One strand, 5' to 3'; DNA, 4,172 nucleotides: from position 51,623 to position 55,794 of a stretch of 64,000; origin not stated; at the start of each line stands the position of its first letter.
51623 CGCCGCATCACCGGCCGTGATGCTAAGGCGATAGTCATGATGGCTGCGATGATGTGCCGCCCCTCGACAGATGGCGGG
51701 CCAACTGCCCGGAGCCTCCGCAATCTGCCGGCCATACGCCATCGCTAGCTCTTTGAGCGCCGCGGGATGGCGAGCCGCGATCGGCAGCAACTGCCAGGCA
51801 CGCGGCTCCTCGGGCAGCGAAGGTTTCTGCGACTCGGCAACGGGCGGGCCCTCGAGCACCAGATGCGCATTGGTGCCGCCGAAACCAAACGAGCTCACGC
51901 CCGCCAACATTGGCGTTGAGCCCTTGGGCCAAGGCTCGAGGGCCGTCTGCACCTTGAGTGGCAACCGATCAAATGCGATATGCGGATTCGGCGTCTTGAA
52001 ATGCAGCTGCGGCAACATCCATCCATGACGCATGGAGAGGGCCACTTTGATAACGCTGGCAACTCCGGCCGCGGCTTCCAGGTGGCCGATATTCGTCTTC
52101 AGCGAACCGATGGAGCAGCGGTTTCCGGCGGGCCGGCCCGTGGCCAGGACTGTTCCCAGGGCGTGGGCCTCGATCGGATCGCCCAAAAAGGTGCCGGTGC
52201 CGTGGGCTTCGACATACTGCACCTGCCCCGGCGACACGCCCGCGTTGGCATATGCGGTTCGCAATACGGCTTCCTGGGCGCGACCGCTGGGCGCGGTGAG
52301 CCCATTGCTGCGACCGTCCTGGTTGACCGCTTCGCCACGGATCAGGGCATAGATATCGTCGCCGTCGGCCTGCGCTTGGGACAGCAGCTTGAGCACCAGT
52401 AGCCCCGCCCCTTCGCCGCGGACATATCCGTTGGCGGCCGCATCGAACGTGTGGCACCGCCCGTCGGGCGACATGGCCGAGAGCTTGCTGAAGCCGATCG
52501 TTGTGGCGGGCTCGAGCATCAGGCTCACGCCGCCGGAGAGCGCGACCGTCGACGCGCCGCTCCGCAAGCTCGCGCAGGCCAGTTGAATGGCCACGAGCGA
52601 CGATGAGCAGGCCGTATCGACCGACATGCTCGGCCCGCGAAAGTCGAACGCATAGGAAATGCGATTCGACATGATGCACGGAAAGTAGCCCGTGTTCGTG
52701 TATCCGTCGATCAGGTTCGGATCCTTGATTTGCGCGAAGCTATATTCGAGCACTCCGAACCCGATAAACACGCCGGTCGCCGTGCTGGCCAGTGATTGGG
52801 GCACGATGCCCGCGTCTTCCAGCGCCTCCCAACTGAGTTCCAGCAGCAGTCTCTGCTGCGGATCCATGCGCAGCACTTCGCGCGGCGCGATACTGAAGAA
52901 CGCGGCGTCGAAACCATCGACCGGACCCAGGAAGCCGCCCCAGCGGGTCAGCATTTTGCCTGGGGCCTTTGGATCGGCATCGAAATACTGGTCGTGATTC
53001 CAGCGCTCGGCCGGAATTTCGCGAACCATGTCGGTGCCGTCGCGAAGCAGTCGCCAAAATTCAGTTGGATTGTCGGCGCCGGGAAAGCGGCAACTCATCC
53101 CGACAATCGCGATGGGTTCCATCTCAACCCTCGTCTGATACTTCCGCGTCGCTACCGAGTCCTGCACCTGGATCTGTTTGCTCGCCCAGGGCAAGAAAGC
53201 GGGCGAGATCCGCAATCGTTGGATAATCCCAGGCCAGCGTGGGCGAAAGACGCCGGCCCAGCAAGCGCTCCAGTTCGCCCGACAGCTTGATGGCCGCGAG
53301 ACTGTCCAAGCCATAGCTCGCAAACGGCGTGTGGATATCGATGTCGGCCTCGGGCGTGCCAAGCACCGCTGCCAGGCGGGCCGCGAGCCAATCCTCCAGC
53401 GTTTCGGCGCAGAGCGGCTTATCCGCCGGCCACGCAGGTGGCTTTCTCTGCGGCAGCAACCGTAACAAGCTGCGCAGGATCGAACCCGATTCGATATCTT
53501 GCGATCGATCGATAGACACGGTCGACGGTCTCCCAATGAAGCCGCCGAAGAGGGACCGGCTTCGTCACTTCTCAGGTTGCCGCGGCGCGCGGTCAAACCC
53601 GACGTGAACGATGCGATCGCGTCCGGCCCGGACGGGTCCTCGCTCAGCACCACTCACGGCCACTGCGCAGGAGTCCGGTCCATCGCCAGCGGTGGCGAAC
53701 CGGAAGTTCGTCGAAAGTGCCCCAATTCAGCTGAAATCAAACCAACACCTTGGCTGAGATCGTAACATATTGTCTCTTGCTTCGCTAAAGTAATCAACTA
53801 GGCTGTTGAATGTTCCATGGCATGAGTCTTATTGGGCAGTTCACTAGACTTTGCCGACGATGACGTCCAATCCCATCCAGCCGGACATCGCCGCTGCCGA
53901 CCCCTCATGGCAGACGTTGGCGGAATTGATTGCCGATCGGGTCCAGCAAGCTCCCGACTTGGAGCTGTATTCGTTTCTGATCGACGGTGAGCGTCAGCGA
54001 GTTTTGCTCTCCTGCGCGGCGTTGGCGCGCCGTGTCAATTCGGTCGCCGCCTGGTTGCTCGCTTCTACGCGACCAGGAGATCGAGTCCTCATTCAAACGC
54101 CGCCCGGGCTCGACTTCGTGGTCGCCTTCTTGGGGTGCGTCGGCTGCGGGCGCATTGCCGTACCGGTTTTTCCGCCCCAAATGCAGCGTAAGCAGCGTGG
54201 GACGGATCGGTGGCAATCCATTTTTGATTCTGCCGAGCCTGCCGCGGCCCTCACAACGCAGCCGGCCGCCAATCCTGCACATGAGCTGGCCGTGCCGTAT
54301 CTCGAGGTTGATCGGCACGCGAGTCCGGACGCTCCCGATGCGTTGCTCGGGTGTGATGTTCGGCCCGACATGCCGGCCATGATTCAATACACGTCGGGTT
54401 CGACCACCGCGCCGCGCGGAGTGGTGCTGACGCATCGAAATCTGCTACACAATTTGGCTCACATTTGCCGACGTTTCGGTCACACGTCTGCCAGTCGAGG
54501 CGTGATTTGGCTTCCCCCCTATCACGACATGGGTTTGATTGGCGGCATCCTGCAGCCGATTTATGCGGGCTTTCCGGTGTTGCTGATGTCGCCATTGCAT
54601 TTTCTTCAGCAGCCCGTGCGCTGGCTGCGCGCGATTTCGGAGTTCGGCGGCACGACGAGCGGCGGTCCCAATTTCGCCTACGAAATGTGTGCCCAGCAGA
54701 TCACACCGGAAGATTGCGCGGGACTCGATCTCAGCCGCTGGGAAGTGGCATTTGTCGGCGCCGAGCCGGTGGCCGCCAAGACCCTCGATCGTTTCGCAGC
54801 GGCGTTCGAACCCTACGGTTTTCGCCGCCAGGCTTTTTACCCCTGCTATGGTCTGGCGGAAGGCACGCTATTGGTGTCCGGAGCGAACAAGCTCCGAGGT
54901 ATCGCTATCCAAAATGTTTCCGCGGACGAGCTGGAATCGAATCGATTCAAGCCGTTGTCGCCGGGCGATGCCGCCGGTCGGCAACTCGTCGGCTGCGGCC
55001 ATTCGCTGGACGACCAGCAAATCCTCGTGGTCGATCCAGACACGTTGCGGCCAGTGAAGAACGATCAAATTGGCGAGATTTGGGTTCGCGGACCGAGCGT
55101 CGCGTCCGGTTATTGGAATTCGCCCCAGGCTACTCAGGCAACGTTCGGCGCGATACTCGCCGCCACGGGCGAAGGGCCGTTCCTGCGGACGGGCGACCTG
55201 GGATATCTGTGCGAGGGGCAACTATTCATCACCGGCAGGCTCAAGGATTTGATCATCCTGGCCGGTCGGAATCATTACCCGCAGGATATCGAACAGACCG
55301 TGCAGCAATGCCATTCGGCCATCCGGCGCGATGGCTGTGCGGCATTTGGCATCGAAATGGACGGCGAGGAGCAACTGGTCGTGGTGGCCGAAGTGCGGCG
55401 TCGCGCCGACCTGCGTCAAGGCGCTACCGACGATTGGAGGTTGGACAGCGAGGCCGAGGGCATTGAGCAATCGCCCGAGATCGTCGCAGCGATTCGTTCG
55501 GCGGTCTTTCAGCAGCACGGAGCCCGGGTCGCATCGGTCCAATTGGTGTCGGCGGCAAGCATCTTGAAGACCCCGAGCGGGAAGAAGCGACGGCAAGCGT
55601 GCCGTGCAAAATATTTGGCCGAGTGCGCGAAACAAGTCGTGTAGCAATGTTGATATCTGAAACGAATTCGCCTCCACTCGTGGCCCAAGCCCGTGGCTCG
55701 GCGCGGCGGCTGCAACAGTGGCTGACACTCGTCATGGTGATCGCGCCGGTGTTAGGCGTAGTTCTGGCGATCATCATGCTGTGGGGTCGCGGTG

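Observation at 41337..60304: Compact FAAL-ACP-type I PKS-KASIII-desaturase-GT lipid biosynthetic locus (hglE-like) with unknown product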

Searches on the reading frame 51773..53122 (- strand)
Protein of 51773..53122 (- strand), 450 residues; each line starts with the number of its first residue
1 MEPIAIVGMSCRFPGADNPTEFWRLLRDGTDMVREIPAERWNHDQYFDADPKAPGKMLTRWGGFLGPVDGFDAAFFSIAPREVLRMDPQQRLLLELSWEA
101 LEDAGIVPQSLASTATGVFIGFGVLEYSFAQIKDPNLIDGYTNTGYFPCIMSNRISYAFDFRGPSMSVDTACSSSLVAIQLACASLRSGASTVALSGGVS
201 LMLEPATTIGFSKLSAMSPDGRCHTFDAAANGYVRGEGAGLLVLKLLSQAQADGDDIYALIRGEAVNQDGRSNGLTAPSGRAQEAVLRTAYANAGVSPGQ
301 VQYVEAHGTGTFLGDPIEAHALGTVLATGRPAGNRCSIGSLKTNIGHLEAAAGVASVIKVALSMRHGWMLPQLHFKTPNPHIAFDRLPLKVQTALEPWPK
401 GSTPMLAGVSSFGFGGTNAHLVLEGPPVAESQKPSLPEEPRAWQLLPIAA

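Call 27: find_related_loci(query=window:51773-53122:-, collection=genome_contigs, flank=10000)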
Query window:51773-53122:- (450 aa) in genome_contigs; peptide patterns used: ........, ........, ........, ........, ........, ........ (x = any residue, [..] = any of these).
505 stretches matched a pattern; 455 encode a relative of the query (tblastn E <= 1e-3); the best 80 are kept; 80 distinct loci.
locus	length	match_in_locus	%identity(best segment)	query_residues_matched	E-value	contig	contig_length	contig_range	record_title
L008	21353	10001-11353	64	2-450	0e+0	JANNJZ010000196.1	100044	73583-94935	MAG: Pyrinomonadaceae bacterium isolate SOY_4_C_metabat_258 SOY_4_C_k141_2891696, whole genome shotgun sequence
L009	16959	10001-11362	63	2-450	0e+0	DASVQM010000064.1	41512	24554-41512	MAG TPA_asm: Pyrinomonadaceae bacterium isolate SMAG_U3208 k141_450330, whole genome shotgun sequence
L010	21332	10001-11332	63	3-450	0e+0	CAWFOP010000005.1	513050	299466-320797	MAG: uncultured Acidobacteriota bacterium isolate MFD05684.bin.1.257 genome assembly, contig: contig_12508, whole genome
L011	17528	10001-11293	66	2-432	0e+0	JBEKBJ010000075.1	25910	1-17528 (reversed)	MAG: Candidatus Binatia bacterium isolate SPRUCE 133 SPRUCE_133_75, whole genome shotgun sequence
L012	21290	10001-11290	65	2-431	0e+0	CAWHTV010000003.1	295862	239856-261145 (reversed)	MAG: uncultured delta proteobacterium isolate MFD05705.bin.2.88 genome assembly, contig: contig_20612, whole genome shot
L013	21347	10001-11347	63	1-450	0e+0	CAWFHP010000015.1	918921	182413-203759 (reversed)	MAG: uncultured Acidobacteriota bacterium isolate MFD05684.bin.1.164 genome assembly, contig: contig_57465, whole genome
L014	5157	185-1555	63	2-450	0e+0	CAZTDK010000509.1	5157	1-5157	MAG TPA_asm: uncultured Candidatus Binatia bacterium isolate binchicken_co54_374 genome assembly, contig: NODE_30712_len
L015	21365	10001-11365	63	2-450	0e+0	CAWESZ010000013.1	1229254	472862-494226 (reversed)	MAG: uncultured delta proteobacterium isolate MFD03399.bin.2.12 genome assembly, contig: contig_8913, whole genome shotg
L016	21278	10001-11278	66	2-427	0e+0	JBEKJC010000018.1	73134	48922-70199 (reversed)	MAG: Candidatus Binataceae bacterium isolate SPRUCE 314 SPRUCE_314_18, whole genome shotgun sequence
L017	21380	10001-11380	62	1-450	0e+0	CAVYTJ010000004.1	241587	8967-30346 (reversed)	MAG: uncultured delta proteobacterium isolate MFD06092.bin.1.266 genome assembly, contig: contig_14431, whole genome sho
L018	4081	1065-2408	61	2-450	0e+0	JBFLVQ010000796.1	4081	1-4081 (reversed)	MAG: Acidobacteriota bacterium isolate MAG010 MAG010_796, whole genome shotgun sequence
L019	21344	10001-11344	63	2-450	0e+0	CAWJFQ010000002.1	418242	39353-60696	MAG: uncultured delta proteobacterium isolate MFD03399.bin.2.69 genome assembly, contig: contig_12569, whole genome shot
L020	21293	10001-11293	66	2-431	0e+0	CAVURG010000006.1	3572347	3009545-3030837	MAG: uncultured delta proteobacterium isolate MFD01299.bin.2.36 genome assembly, contig: contig_3968, whole genome shotg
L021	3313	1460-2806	62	1-450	0e+0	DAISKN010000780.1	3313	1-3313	MAG TPA_asm: Acidobacteriota bacterium isolate CTOTU25575 NODE_24664_length_3313_cov_2.614794, whole genome shotgun sequ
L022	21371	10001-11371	62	2-450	0e+0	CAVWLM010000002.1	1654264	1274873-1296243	MAG: uncultured delta proteobacterium isolate MFD04434.bin.1.44 genome assembly, contig: contig_1343, whole genome shotg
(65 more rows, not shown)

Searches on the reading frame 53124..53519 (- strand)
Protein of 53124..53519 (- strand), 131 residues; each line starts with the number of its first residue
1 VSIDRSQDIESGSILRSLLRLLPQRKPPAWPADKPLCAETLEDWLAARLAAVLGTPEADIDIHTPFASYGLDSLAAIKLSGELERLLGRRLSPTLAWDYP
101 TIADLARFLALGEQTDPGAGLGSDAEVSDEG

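Call 3: search_protein_families(library=pfam, proteins=[window:53124-53519:-], max_evalue=0.001)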
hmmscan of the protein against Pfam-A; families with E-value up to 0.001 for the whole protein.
window:53124-53519:- (131 aa): 2 families
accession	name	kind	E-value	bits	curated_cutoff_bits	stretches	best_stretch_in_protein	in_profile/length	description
PF00550.31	PP-binding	-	1.3e-18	67.4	20.8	1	43-109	1-67/67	Phosphopantetheine attachment site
PF23297.2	ACP_SdgA_C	-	0.00018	22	27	1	39-103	9-73/95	Highly reducing polyketide synthase sdgA, C-terminal ACP domain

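Call 7: search_protein_families(library=ncbifam, proteins=[window:53124-53519:-], max_evalue=0.001)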
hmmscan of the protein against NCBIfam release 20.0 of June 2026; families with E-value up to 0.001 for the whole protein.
window:53124-53519:- (131 aa): 5 families
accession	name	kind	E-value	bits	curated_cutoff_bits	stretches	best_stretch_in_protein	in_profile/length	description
NF040607.1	mycolic_Pks13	equivalog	1.6e-12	45.8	2100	1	38-116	3-81/1680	polyketide synthase Pks13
NF045894.1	PKS_plus_SDR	equivalog_domain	4.6e-12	44.4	1740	1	39-110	1438-1510/1515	type I polyketide synthase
NF004716.0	PRK06060.1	equivalog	3.8e-05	22.1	1228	1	45-110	550-616/705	p-hydroxybenzoic acid--AMP ligase FadD22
NF038078.1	NRPS_MxcG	equivalog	6.2e-05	20.4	2300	1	32-124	966-1056/1442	myxochelin non-ribosomal peptide synthetase MxcG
NF037940.1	PKS_MbtD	equivalog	0.00083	17.5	1150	1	37-91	902-957/978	mycobactin polyketide synthase MbtD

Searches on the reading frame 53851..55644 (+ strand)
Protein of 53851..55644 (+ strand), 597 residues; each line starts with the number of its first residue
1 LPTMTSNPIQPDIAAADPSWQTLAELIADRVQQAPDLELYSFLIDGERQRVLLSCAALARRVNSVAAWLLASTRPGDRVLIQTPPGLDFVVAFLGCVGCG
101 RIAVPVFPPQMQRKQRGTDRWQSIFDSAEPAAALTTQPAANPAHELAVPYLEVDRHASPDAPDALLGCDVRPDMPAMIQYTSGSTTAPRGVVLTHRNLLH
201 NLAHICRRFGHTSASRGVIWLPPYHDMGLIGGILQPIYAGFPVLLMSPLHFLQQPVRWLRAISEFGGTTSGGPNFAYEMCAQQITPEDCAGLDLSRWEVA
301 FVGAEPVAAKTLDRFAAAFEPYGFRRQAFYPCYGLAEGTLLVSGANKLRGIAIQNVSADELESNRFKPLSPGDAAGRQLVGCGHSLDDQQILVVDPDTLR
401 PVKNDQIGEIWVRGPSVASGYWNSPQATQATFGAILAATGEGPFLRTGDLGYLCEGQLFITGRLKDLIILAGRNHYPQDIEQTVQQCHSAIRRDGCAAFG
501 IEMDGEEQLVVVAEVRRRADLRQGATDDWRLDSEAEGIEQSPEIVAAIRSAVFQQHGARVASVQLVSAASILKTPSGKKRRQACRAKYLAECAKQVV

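Call 4: search_protein_families(library=pfam, proteins=[window:53851-55644:+], max_evalue=0.001)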
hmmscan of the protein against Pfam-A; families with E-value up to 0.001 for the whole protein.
window:53851-55644:+ (597 aa): 2 families
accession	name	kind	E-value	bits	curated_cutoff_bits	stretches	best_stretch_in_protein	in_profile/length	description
PF00501.34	AMP-binding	-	2.5e-60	204.8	29.9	1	30-422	4-384/384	AMP-binding enzyme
PF23024.1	AMP-dom_DIP2-like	-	5.5e-14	52.6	27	1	466-520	2-52/110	Disco-interacting protein 2-like, AMP domain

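Call 7: search_protein_families(library=ncbifam, proteins=[window:53851-55644:+], max_evalue=0.001)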
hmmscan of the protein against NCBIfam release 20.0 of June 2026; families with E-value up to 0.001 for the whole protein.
window:53851-55644:+ (597 aa): 98 families (the best 25 are shown)
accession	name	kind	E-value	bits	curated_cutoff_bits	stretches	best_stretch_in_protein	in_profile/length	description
NF004282.0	PRK05691.1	subfamily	1.1e-144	483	4090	1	21-587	9-557/4334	non-ribosomal peptide synthase/polyketide synthase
NF004509.1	PRK05850.1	subfamily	1.9e-128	429.3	775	1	22-590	4-570/578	fatty-acid--AMP ligase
NF038339.3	FAAL_FadD32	equivalog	4.8e-120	401.5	975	1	22-590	19-610/625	long-chain-fatty-acid--AMP ligase FadD32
NF009124.0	PRK12476.1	subfamily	9.9e-119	397.2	922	1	18-591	31-607/612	fatty acyl-AMP ligase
NF006624.1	PRK09192.1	subfamily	2e-111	373.1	600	1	53-592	45-564/567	fatty acyl-AMP ligase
NF038337.1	FAAL_FadD21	exception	2.7e-111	372.9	1100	1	52-590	38-571/579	fatty-acid--AMP ligase FAAL21/FadD21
NF040633.1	FadD32_Coryne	exception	1.4e-108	363.8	875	2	172-589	200-613/614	FadD32-like long-chain-fatty-acid--AMP ligase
NF038338.1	FAAL_FadD28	exception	3.8e-105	352.4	1100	1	48-590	34-572/580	fatty-acid--AMP ligase FAAL28/FadD28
NF005850.0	PRK07768.1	subfamily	3.7e-93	312.6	572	1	158-586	137-541/545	long-chain-fatty-acid--CoA ligase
NF004510.0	PRK05851.1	equivalog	1.7e-62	211.3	621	1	58-520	37-472/525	long-chain-fatty acid--ACP ligase MbtM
TIGR01733.1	AA-adenyl-dom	subfamily_domain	1.7e-46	158.8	317.4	1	56-488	3-402/409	amino acid adenylation domain-containing protein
NF004837.0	PRK06187.1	subfamily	6.8e-41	140.1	476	1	161-508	158-465/531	long-chain-fatty-acid--CoA ligase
NF006181.0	PRK08314.1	subfamily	4.4e-36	124.3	705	2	371-515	364-503/563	long-chain-fatty-acid--CoA ligase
NF004511.1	PRK05852.1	equivalog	8.9e-36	123.6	650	2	388-501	336-438/505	FadD7 family fatty acid--CoA ligase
NF005801.1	PRK07656.1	equivalog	1.3e-32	113.1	657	3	405-487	350-426/500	FadD3 family acyl-CoA ligase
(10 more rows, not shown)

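Call 56: search_solved_structures(query=window:53860-55644:+, max_evalue=1e-20, show_alignments=1)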
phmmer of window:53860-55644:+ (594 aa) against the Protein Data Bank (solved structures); distinct sequences matched with E-value up to 1e-20: 23.
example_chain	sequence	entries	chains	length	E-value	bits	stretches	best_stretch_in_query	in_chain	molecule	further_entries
7r7g_A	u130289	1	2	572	6.3e-144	483.5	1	23-586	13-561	Polyketide synthase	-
7r7e_A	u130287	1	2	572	1.4e-143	482.4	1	23-586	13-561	Polyketide synthase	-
7r7f_A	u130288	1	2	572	1.4e-143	482.4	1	23-586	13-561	Polyketide synthase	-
3kxw_A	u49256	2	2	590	2.5e-116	392.4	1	18-586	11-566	Saframycin Mx1 synthetase B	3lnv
5d6j_A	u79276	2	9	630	4.3e-95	322.2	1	50-587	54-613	Acyl-CoA synthase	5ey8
5icr_A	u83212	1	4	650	4.9e-95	322.1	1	50-587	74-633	Acyl-CoA synthase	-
8hd4_A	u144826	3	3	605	2.6e-91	309.7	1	42-585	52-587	Long-chain-fatty-acid--AMP ligase FadD23 | Fatty-acid-CoA ligase FadD23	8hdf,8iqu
5ey9_A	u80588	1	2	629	8.8e-90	304.7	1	42-586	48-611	Long-chain-fatty-acid--AMP ligase FadD32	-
5hm3_A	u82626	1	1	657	5.3e-89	302.1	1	43-587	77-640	Long-chain-fatty-acid--AMP ligase FadD32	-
7wua_A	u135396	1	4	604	1e-87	297.9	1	56-585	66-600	Acyl-CoA synthase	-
3pbk_A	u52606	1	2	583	1.5e-81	277.5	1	56-513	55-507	Fatty Acyl-Adenylate Ligase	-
8hcz_A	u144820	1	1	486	4e-74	253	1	42-465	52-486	Long-chain-fatty-acid--AMP ligase FadD23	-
3e53_A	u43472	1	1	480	4.1e-74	253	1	41-460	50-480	FATTY-ACID-CoA LIGASE FADD28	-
3t5a_A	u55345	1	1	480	5.1e-73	249.3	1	41-460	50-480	Long-chain-fatty-acid--AMP ligase FadD28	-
5d6n_A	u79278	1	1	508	1.6e-72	247.7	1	50-461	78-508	Acyl-CoA synthase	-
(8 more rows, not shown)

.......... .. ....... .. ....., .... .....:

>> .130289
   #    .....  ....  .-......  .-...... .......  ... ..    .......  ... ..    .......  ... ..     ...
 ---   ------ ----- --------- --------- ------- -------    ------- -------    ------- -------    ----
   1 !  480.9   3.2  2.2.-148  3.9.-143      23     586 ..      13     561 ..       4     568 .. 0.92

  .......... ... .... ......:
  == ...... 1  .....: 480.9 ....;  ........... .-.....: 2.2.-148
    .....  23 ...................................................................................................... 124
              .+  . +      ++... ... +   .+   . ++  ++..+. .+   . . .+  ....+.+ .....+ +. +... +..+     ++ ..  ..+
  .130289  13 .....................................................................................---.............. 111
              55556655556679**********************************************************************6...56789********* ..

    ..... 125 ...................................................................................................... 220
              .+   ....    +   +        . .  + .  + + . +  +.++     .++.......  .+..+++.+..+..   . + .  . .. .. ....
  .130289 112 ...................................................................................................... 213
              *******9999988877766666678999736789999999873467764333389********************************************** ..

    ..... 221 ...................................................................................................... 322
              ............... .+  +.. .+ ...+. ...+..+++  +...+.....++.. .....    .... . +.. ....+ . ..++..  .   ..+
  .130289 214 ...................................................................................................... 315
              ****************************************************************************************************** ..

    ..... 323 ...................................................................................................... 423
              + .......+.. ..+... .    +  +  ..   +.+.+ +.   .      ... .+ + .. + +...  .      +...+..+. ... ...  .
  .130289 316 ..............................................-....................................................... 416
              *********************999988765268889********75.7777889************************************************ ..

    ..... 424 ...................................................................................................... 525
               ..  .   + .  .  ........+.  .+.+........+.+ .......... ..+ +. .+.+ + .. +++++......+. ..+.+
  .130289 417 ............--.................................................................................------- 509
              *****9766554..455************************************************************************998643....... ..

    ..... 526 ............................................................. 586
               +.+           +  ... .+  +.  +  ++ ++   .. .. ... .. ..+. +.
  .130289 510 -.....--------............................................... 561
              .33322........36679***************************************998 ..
